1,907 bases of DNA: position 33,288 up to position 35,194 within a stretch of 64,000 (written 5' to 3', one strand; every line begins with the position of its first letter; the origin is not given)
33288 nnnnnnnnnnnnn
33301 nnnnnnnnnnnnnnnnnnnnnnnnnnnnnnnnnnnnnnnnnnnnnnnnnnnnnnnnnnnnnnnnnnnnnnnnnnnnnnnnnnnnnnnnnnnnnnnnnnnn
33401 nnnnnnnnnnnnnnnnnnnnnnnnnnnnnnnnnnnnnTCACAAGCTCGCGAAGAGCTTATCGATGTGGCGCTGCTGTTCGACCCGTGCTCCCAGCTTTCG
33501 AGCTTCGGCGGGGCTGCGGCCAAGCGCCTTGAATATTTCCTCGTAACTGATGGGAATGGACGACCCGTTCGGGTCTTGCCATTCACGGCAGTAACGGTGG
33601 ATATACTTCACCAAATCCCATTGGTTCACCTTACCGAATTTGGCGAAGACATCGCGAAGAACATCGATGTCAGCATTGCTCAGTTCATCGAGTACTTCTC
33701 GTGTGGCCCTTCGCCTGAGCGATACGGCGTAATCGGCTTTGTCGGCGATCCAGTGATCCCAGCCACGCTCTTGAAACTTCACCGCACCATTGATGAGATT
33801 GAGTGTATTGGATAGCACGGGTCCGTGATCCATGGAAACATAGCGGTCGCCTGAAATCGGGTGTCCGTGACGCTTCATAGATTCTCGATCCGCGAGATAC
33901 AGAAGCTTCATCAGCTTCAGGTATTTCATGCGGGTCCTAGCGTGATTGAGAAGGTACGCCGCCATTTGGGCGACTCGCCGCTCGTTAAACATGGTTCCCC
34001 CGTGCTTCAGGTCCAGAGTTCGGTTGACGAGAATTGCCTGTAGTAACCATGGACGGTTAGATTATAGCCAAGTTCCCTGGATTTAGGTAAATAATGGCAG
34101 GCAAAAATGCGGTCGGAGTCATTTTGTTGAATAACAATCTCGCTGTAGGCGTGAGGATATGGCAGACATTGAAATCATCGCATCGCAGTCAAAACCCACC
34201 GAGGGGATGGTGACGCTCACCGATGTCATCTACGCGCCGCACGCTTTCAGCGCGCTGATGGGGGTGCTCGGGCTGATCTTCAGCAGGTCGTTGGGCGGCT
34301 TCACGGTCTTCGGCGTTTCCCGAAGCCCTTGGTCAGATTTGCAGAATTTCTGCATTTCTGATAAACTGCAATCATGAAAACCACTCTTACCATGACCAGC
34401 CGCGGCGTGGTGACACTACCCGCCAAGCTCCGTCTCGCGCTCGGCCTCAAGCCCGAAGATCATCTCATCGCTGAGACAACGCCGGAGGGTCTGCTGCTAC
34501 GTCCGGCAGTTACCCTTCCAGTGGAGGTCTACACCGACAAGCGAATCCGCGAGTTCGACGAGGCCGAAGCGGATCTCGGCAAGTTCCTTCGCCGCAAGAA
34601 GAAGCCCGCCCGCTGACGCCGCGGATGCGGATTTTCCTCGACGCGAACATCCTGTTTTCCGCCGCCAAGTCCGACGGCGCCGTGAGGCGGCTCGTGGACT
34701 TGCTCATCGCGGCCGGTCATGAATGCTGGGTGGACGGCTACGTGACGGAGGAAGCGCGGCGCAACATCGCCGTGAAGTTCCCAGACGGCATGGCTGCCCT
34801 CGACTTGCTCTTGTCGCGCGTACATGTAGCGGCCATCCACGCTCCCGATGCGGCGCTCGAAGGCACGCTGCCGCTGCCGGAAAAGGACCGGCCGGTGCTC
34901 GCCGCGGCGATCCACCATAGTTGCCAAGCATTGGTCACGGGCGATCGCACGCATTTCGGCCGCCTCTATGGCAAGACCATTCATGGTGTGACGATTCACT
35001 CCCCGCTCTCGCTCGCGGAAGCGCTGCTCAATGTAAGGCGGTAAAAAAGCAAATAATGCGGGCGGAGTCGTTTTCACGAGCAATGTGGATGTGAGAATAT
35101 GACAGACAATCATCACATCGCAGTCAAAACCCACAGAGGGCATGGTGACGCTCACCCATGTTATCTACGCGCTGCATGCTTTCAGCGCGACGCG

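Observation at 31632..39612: Five truncated copies of the promoter/5' end of a membrane-protein gene partition an array of TA cassettes, with no recombinase in sight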

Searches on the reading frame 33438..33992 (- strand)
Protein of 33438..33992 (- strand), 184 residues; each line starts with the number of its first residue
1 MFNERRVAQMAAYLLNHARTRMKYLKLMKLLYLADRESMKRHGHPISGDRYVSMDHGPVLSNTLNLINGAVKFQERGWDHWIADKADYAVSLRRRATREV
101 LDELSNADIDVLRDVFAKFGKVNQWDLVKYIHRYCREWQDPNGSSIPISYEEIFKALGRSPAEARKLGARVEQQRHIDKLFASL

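Call 5: search_protein_families(library=pfam, proteins=[window:33438-33992:-], max_evalue=0.01)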
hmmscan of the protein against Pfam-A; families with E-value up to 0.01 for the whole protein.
window:33438-33992:- (184 aa): 1 family
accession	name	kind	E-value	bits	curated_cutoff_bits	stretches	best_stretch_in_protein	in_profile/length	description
PF13274.11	SocA_Panacea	-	1.8e-25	90.4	25.7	1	27-139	1-113/113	Antitoxin SocA-like, Panacea domain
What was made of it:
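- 33022..33992 (-): Cassette 2: unknown toxin candidate (33022-33441) and SocA/Panacea antitoxin (33438-33992). Pfam SocA_Panacea, E=2e-25 (call 5).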

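Call 54: find_encoding_contigs(protein=window:33438-33992:-, flank=10000, max_places=10)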
Protein window:33438-33992:- (184 aa): 3 contigs read that carry it; 1 place shown.
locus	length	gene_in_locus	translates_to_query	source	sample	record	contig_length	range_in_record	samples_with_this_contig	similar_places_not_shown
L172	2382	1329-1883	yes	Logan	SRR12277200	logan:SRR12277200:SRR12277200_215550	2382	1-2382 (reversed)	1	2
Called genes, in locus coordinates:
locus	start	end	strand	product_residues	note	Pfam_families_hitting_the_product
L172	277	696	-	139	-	PF13470:PIN_3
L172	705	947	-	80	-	PF04014:MazE_antitoxin (weak)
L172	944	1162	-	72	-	-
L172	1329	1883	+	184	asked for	PF13274:SocA_Panacea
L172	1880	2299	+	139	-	-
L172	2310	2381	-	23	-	?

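Call 61: search_protein_families(library=padloc, proteins=[window:33438-33992:-], max_evalue=0.001)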
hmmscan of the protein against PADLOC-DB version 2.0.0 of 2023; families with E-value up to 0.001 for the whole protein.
window:33438-33992:- (184 aa): 0 families

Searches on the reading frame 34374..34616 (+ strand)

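Call 5: search_protein_families(library=pfam, proteins=[window:34374-34616:+], max_evalue=0.01)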
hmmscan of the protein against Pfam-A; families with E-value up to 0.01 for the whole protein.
window:34374-34616:+ (80 aa): 2 families
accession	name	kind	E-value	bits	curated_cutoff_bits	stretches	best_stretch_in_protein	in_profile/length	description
PF04014.23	MazE_antitoxin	-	2.2e-07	31.1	24.7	1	8-45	5-43/48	Antidote-toxin recognition MazE, bacterial antitoxin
PF15937.10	PrlF_antitoxin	-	0.0023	18.5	32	1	6-40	3-37/99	prlF antitoxin for toxin YhaV_toxin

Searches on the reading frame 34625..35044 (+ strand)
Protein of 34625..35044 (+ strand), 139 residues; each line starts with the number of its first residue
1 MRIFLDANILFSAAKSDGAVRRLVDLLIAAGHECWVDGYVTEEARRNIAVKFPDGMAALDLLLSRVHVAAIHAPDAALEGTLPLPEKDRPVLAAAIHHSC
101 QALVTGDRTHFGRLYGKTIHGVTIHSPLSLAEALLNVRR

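Call 5: search_protein_families(library=pfam, proteins=[window:34625-35044:+], max_evalue=0.01)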
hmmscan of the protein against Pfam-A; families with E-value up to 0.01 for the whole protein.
window:34625-35044:+ (139 aa): 2 families
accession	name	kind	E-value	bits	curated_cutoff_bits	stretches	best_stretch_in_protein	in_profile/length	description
PF13470.12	PIN_3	-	5.8e-09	37.2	27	1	2-108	1-114/115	PIN domain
PF01850.27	PIN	-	0.00059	20.9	23.6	1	3-114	1-117/120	PIN domain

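Call 53: find_encoding_contigs(protein=window:34625-35044:+, flank=10000, max_places=10)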
Protein window:34625-35044:+ (139 aa): 3 contigs read that carry it; 1 place shown.
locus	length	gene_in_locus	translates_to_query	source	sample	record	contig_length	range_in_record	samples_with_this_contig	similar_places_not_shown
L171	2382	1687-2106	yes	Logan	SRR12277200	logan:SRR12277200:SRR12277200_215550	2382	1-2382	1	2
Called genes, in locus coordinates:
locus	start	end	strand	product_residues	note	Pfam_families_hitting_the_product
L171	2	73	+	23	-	?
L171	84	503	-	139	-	-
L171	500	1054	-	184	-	PF13274:SocA_Panacea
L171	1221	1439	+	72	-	-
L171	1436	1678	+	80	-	PF04014:MazE_antitoxin (weak)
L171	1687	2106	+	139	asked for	PF13470:PIN_3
